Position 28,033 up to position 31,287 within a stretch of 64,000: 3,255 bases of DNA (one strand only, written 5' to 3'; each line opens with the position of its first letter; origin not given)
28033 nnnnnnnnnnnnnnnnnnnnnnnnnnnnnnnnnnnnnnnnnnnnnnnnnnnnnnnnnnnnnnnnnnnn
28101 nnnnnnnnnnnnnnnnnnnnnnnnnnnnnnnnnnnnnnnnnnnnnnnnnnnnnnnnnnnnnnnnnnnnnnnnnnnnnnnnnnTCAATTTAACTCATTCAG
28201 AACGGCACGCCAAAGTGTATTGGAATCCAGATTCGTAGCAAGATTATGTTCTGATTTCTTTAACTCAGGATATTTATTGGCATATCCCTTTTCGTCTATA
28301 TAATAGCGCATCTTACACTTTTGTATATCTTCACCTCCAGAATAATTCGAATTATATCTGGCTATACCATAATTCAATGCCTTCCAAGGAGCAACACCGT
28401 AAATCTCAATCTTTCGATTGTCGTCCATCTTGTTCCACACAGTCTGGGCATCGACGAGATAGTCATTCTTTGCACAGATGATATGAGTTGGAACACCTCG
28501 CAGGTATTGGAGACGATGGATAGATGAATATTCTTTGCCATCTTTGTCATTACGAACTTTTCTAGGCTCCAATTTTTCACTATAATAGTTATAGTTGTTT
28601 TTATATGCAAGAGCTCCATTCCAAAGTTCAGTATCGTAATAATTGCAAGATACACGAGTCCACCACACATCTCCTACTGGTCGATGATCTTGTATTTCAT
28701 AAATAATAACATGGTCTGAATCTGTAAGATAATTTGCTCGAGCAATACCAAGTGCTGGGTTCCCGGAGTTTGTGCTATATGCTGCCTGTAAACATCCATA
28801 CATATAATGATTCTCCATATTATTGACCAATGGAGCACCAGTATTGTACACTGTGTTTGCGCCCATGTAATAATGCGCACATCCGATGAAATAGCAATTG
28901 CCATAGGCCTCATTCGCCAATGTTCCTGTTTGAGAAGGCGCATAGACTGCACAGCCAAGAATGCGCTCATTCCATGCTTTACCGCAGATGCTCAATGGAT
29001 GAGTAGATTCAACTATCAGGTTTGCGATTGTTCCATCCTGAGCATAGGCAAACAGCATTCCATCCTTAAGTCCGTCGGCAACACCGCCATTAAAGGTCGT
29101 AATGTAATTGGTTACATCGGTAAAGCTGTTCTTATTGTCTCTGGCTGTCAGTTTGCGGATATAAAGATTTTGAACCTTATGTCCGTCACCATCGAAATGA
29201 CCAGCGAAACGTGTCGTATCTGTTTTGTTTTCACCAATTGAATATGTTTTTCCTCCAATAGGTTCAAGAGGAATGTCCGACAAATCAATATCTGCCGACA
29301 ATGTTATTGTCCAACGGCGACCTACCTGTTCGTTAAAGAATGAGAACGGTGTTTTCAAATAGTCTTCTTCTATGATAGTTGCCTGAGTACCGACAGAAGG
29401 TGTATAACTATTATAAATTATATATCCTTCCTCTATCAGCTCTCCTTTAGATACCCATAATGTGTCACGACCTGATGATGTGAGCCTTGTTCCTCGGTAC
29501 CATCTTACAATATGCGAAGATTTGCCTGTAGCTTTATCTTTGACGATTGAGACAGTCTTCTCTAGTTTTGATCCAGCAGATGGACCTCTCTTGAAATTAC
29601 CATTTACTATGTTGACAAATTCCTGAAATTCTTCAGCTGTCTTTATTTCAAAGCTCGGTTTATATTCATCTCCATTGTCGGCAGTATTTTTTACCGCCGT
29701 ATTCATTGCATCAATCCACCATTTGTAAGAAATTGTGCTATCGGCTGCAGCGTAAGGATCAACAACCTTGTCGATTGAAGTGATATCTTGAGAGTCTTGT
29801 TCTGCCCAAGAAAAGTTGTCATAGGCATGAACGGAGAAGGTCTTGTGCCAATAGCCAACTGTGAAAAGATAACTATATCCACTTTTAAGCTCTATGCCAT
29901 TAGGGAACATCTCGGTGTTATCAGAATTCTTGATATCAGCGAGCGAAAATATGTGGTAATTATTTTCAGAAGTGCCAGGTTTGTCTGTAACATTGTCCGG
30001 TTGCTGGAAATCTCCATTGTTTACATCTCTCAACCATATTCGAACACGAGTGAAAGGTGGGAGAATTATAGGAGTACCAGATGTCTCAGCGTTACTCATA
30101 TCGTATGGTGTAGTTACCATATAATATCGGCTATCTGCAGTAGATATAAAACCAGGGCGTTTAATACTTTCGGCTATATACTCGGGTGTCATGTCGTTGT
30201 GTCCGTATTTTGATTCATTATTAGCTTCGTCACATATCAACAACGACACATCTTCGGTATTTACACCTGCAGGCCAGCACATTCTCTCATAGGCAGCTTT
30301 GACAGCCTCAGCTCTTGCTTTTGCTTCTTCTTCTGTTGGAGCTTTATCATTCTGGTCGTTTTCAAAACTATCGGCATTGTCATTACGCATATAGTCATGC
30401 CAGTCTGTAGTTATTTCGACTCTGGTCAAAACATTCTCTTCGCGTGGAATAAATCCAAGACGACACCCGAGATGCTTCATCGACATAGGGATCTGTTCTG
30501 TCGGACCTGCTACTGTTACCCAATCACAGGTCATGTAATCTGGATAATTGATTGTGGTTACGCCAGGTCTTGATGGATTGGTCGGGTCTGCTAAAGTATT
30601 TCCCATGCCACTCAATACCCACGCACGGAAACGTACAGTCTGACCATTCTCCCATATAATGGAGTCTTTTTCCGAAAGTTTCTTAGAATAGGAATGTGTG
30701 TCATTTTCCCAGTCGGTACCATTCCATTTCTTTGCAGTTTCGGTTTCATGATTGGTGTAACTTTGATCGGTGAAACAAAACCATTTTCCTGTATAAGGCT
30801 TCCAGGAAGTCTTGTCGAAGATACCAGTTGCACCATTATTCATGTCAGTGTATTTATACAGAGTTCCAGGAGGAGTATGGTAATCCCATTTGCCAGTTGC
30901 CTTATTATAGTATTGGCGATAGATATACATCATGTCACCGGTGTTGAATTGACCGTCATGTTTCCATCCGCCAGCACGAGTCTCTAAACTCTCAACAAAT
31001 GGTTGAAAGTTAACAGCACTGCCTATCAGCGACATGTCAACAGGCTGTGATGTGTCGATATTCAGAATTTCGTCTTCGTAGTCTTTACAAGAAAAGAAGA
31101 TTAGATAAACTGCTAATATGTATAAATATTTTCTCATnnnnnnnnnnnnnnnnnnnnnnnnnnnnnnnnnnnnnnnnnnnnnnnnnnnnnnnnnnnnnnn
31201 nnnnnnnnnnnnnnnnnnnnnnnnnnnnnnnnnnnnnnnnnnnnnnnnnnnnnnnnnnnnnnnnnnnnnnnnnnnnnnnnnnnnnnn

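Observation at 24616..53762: Giant 14-gene type V pilus-like locus: a DUF3575-like barrel plus 12 fimbrillin-superfamily lipoprotein paralogues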

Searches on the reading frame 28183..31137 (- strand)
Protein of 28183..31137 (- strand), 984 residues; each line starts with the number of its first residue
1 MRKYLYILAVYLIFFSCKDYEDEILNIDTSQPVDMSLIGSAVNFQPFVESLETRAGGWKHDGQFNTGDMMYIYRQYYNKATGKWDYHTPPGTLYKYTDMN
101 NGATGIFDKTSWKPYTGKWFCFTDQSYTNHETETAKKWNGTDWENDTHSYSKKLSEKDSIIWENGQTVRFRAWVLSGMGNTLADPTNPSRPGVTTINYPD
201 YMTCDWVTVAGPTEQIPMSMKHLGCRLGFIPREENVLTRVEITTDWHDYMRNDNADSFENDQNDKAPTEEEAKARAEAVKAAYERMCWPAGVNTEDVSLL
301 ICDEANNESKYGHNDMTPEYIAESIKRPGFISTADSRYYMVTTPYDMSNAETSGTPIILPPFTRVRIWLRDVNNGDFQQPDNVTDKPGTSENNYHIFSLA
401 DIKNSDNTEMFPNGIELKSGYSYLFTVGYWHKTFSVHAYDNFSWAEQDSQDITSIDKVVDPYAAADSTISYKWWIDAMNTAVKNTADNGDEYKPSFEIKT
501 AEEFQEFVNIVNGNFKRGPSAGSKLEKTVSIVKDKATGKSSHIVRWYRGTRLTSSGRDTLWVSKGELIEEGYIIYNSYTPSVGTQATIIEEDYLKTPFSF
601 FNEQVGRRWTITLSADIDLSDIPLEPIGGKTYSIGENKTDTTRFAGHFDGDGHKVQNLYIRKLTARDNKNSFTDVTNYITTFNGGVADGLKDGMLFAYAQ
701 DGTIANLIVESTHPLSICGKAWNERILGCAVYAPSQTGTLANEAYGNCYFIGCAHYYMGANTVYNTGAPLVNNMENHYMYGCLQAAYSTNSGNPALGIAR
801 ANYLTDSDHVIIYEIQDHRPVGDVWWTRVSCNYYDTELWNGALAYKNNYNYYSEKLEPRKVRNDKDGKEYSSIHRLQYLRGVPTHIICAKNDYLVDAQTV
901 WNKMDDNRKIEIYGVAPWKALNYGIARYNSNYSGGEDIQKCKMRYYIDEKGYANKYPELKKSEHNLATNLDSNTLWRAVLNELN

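Call 5: search_protein_families(library=pfam, proteins=[window:28183-31137:-], max_evalue=0.01)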
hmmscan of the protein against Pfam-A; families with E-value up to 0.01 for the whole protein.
window:28183-31137:- (984 aa): 0 families

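Call 7: search_protein_families(library=ncbifam, proteins=[window:28183-31137:-], max_evalue=1)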
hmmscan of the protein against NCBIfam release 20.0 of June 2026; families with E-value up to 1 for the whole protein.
window:28183-31137:- (984 aa): 0 families

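Call 23: search_protein_families(library=pfam, proteins=[window:28183-31137:-], max_evalue=10)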
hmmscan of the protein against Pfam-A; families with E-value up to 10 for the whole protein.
window:28183-31137:- (984 aa): 0 families

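Call 25: find_homologous_proteins(query=window:28183-31137:-, max_evalue=0.001)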
Query window:28183-31137:- (984 aa): 94 proteins with E <= 0.001 among 6100 candidates.
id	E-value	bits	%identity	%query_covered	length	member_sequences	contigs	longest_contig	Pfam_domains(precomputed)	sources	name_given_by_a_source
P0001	0.0e+0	2237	95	100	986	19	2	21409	-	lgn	-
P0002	0.0e+0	2014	86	100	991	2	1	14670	-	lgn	-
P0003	0.0e+0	1561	69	100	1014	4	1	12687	-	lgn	-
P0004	2.1e-278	945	49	99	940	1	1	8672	-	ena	-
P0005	1.4e-268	912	48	97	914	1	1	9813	-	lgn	-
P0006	2.9e-267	908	47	100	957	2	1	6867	-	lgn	-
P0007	1.3e-265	902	48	96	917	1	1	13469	-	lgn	-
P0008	4.2e-265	901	48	98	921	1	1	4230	-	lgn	-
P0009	1.6e-263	895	47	98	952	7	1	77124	-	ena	-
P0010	2.9e-259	881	47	98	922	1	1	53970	-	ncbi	-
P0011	6.8e-258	877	48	98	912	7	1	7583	-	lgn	-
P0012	2.4e-257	875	48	95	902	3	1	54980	-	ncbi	-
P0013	2.9e-256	871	46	96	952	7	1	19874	-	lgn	-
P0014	4.1e-256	871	48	95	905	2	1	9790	-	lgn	-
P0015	6.7e-255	867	47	98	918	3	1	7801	-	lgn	-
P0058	1.4e-122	429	32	97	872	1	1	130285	-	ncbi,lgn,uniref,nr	ncbi:fimbrillin family protein [Xylanibacter brevis]|uniref:fimbrillin family protein n=1 Tax=Xylani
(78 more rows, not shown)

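Call 27: find_encoding_contigs(protein=P0001, flank=10000, max_places=3)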
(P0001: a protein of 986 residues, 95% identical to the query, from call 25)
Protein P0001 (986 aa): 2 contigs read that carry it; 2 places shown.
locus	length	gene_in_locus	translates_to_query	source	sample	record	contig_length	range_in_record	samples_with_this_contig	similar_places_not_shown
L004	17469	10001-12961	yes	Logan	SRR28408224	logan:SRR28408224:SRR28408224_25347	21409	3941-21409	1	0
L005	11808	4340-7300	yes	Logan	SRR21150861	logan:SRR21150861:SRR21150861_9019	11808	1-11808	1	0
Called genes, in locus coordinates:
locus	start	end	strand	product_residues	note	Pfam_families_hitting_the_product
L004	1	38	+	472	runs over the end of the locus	-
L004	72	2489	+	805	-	PF13149:Mfa_like_1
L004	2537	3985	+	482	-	PF13149:Mfa_like_1 (faint)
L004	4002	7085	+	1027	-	-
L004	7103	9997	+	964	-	-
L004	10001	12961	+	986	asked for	-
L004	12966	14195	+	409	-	PF13149:Mfa_like_1 (weak)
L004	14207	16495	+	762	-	-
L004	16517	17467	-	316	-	?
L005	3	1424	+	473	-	?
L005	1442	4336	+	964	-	-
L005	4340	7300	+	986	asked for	-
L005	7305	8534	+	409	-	PF13149:Mfa_like_1 (weak)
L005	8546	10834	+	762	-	-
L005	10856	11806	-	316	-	?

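Call 29: search_solved_structures(query=A1, max_evalue=10)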
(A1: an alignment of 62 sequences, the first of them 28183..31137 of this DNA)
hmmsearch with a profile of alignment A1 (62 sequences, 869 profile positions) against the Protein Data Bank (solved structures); distinct sequences matched with E-value up to 10: 2.
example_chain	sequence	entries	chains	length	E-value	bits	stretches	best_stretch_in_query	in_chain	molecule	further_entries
3l19_A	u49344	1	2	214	0.62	11.1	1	527-579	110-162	Calcium/calmodulin dependent protein kinase with a kinase domain and 4 calmodulin like EF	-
3pm8_A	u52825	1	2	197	1.4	9.9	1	533-579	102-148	Calcium-dependent protein kinase 2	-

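Call 35: find_encoding_contigs(protein=P0058, flank=10000, max_places=2)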
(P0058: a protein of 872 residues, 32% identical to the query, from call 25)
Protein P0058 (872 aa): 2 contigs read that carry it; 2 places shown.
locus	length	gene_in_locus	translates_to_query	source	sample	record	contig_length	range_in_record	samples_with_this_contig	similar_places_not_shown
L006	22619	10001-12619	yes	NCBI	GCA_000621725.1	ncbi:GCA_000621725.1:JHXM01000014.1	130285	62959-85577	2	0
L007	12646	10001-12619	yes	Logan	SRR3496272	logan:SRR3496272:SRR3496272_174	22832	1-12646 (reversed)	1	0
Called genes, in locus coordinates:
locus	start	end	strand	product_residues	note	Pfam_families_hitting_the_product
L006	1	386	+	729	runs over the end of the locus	PF13149:Mfa_like_1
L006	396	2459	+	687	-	PF13149:Mfa_like_1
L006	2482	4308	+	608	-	PF13149:Mfa_like_1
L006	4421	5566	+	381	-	PF13149:Mfa_like_1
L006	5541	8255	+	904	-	-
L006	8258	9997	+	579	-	-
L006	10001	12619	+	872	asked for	-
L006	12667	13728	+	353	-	PF13149:Mfa_like_1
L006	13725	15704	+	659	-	PF13149:Mfa_like_1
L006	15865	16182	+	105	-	PF12869:tRNA_anti-like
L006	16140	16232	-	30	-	-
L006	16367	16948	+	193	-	-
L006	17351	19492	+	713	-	PF17678:Glyco_hydro_92N, PF07971:Glyco_hydro_92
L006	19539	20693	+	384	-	PF02922:CBM_48, PF16561:AMPK1_CBM, PF00756:Esterase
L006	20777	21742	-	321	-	PF03372:Exo_endo_phos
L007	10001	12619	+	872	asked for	-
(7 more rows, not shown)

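Call 36: find_encoding_contigs(protein=P0010, flank=10000, max_places=2)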
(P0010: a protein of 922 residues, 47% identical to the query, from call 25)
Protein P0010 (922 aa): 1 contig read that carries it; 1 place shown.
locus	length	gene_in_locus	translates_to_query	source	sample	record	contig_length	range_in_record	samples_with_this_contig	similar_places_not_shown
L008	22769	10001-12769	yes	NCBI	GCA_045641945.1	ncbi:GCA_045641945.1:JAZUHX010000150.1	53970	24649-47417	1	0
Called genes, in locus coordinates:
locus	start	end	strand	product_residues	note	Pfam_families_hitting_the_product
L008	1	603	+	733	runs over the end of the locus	PF13149:Mfa_like_1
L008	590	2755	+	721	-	PF13149:Mfa_like_1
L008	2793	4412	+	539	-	PF13149:Mfa_like_1 (faint)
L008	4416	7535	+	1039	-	-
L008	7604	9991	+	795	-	-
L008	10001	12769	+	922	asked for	-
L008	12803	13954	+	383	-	PF13149:Mfa_like_1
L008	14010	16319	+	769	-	-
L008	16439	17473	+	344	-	PF03186:CobD_Cbib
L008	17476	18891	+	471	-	PF00474:SSF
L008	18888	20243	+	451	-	PF00145:DNA_methylase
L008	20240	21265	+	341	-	PF00145:DNA_methylase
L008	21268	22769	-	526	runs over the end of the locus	PF02638:GHL10, PF13200:DUF4015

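Call 45: predict_structure(alignment_id=A1)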
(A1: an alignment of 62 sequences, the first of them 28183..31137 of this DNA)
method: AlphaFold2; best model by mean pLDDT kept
length: 984 residues; sequences in the alignment: 62
mean_pLDDT: 80.1   pTM: 0.56
mean pLDDT of the five models: 80.1, 79.5, 78.9, 78.9, 76.9
residues with pLDDT >= 90: 364; 70-90: 410; 50-70: 108; < 50: 102
segments of 3 or more residues with pLDDT < 50: 1-3, 14-31, 52-56, 377-380, 382-392, 435-443, 449-453, 461-467, 634-639, 668-690, 805-807
pLDDT, mean of each block of 10 residues (from residue 1): 55 46 42 71 81 53 86 92 91 87 60 91 92 92 93 92 86 90 82 85 90 83 91 84 92 75 85 95 94 89 80 93 92 81 94 92 89 51 47 77 84 90 84 48 48 50 52 94 88 93 91 76 73 78 84 78 86 88 81 89 89 94 82 47 91 92 49 31 35 84 96 89 95 89 92 85 71 90 88 86 56 83 88 91 79 70 85 89 90 78 81 90 95 89 86 77 75 82 69
secondary structure, 60 per line:
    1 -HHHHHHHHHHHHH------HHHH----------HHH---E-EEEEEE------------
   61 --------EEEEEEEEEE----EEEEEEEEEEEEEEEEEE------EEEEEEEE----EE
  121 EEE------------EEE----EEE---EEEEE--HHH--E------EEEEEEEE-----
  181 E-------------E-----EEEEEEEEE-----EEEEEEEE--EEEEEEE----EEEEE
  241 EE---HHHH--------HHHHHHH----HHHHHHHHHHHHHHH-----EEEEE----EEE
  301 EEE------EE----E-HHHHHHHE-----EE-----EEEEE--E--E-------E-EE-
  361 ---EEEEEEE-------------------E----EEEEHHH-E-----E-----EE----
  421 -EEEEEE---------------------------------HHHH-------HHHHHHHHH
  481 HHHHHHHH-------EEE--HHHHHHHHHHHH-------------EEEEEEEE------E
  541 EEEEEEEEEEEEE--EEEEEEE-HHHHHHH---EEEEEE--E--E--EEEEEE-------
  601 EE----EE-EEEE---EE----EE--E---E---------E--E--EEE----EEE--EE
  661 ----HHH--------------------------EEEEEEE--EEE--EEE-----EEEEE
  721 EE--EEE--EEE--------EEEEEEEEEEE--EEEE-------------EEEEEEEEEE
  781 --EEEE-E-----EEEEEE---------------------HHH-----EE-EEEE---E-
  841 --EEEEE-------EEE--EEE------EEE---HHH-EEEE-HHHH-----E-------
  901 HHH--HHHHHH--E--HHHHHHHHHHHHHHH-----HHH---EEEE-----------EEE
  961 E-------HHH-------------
elements in order (helices of 4 or more, strands of 3 or more residues): H2-14 H21-24 E43-48 E69-78 E83-100 E107-114 E119-123 E136-138 E143-145 E149-153 E168-175 E201-209 E215-222 E225-231 E236-242 H246-249 H258-264 H269-283 E289-293 E298-303 H318-324 E338-342 E364-370 E395-398 E422-427 H461-464 H472-488 E496-498 H501-512 E526-533 E540-553 E556-562 H564-570 E574-579 E588-593 E610-613 E647-649 E654-656 E694-700 E703-705 E708-710 E716-722 E725-727 E730-732 E741-751 E754-757 E771-780 E783-786 E794-799 E832-835 E843-847 E855-857 E860-862 E869-871 E879-882 H884-887 H906-911 H917-931 E943-946 E958-961

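Call 48: fold_search(model_id=the predicted structure, library=pdb)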
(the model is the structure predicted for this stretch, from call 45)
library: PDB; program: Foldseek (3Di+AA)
matches with E <= 10: 279; with E <= 0.001: 4
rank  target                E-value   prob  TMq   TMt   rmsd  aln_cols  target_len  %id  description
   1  4h40_B                1.9e-06  1.00  0.15  0.38  14.7       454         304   11  Crystal structure of a putative cell adhesion protein (BF2867) from Bacteroides fragilis NCTC 9343 at 2.57 A resolutio (released 2012-10-03)
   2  4h40_A                9.6e-06  1.00  0.15  0.38  14.8       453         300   11  Crystal structure of a putative cell adhesion protein (BF2867) from Bacteroides fragilis NCTC 9343 at 2.57 A resolutio (released 2012-10-03)
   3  4k4k_B                8.9e-04  1.00  0.14  0.43  10.6       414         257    9  Crystal structure of a putative cell adhesion protein (BACUNI_00621) from Bacteroides uniformis ATCC 8492 at 1.67 A re (released 2013-05-01)
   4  4k4k_A                9.4e-04  1.00  0.14  0.41  10.5       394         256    9  Crystal structure of a putative cell adhesion protein (BACUNI_00621) from Bacteroides uniformis ATCC 8492 at 1.67 A re (released 2013-05-01)
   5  3t2l                  1.9e-03  0.99  0.15  0.40  15.4       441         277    8  Crystal structure of a Putative cell adhesion protein (BF1858) from Bacteroides fragilis NCTC 9343 at 2.33 A resolution (released 2011-08-10)
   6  3ufi                  3.1e-03  0.99  0.15  0.40   9.8       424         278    9  Crystal structure of a putative cell adhesion protein (BACOVA_04980) from Bacteroides ovatus ATCC 8483 at 2.18 A resolut (released 2011-12-14)
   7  7w1c_C                1.7e-02  0.13  0.07  0.09  20.4       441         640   11  Crystal structure of Klebsiella pneumoniae K1 capsule-specific polysaccharide lyase in a P1 crystal form (released 2022-05-18)
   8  7uvl_P                2.4e-02  0.33  0.12  0.10  23.9       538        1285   11  IgA1 Protease with IgA1 substrate (released 2022-11-23)
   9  3r4r_A                4.1e-02  0.54  0.12  0.31  13.0       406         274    9  Crystal structure of a fimbrial assembly protein (BDI_3522) from Parabacteroides distasonis ATCC 8503 at 2.38 A resolu (released 2011-03-30)
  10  3pay_A                4.3e-02  0.41  0.10  0.23  11.5       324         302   11  Crystal structure of a putative adhesin (BACOVA_04077) from Bacteroides ovatus at 2.50 A resolution (released 2010-11-10)
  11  7w1c_A                4.3e-02  0.10  0.07  0.09  20.4       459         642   11  Crystal structure of Klebsiella pneumoniae K1 capsule-specific polysaccharide lyase in a P1 crystal form (released 2022-05-18)
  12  3pay_B                5.3e-02  0.25  0.10  0.22  16.6       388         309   10  Crystal structure of a putative adhesin (BACOVA_04077) from Bacteroides ovatus at 2.50 A resolution (released 2010-11-10)
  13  4dgu_B                6.8e-02  0.66  0.10  0.38  13.7       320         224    9  Crystal structure of a putative cell adhesion protein (BT0320) from Bacteroides thetaiotaomicron VPI-5482 at 2.37 A re (released 2012-02-15)
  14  3pay_C                6.8e-02  0.25  0.09  0.21  13.2       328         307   11  Crystal structure of a putative adhesin (BACOVA_04077) from Bacteroides ovatus at 2.50 A resolution (released 2010-11-10)
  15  3pay_D                6.8e-02  0.21  0.09  0.21  16.9       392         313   10  Crystal structure of a putative adhesin (BACOVA_04077) from Bacteroides ovatus at 2.50 A resolution (released 2010-11-10)
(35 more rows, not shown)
